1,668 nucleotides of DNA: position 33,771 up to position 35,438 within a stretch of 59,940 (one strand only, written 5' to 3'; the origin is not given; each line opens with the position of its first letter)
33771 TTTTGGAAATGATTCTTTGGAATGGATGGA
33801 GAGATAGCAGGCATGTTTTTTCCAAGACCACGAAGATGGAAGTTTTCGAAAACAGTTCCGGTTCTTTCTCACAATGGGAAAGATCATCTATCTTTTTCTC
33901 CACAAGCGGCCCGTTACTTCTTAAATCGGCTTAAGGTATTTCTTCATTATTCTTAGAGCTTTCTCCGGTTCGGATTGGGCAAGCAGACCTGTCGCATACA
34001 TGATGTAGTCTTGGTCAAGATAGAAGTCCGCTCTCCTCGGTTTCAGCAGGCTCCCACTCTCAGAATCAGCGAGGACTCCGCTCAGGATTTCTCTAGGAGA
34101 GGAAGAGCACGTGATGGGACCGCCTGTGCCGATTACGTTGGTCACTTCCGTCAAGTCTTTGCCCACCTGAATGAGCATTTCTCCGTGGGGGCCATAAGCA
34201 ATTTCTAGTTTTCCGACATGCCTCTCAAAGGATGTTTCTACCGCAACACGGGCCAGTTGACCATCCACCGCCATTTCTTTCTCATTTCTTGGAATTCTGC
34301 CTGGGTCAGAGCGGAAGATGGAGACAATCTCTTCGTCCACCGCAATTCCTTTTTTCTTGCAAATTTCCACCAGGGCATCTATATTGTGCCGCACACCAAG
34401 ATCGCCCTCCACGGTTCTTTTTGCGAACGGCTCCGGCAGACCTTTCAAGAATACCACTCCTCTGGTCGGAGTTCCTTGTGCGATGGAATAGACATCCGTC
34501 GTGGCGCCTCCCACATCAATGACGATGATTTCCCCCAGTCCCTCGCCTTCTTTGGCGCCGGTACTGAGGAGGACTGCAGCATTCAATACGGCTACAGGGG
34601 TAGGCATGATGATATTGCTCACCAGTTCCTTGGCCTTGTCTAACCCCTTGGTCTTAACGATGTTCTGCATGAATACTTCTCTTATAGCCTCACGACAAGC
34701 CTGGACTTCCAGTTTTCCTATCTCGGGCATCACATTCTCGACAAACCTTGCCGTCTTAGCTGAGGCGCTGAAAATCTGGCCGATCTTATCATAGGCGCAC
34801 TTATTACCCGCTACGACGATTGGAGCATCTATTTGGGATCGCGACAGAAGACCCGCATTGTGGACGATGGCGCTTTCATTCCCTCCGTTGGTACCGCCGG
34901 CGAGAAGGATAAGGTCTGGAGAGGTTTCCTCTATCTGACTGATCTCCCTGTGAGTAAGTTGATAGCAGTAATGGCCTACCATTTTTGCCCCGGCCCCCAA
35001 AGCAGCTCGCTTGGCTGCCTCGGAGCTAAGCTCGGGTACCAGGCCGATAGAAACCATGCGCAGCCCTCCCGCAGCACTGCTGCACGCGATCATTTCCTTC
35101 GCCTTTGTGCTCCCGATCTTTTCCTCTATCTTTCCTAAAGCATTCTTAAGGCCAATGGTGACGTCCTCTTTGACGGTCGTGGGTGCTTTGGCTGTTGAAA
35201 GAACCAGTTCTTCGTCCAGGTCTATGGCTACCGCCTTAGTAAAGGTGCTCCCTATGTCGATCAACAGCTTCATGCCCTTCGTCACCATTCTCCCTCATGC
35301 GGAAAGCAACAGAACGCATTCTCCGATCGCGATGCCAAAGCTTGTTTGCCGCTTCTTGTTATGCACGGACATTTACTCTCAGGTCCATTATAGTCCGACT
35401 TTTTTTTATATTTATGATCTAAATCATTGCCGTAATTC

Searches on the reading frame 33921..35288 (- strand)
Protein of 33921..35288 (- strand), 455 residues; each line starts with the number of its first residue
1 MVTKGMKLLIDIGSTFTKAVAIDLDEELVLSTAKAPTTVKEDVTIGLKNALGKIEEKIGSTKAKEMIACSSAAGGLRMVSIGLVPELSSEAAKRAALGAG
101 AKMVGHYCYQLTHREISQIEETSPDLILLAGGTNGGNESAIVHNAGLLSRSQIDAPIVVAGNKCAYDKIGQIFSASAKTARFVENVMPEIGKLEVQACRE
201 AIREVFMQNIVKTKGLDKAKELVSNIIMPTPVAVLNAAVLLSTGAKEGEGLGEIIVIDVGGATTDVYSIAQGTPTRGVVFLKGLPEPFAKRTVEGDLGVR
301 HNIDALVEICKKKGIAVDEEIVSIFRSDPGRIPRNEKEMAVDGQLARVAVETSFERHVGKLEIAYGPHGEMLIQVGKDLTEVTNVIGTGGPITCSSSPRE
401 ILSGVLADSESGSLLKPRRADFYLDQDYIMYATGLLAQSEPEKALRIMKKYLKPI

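Call 4: search_protein_families(library=pfam, proteins=[window:33921-35288:-])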
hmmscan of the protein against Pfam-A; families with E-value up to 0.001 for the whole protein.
window:33921-35288:- (455 aa): 2 families
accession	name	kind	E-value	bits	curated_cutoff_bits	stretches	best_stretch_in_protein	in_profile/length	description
PF13941.12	MutL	-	5.3e-163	543.4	27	1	8-452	2-450/450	MutL protein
PF05378.19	Hydant_A_N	-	2.3e-08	34.4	25.2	1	8-63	2-56/176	Hydantoinase/oxoprolinase N-terminal region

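Call 18: search_protein_families(library=ncbifam, proteins=[window:33921-35288:-], max_evalue=0.00001)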
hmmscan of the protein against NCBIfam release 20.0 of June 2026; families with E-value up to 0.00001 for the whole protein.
window:33921-35288:- (455 aa): 3 families
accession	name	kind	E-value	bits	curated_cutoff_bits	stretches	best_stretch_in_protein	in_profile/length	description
NF040745.1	accessory_GlmL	equivalog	2.2e-173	577.3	475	1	8-453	2-458/459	methylaspartate mutase accessory protein GlmL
TIGR01319.1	glmL_fam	subfamily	1.1e-126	423.4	204.05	1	10-452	1-455/456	GlmL family protein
NF040744.1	ornith_Or-4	equivalog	1.6e-117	392.9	600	1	8-452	4-447/448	GlmL-related ornithine degradation protein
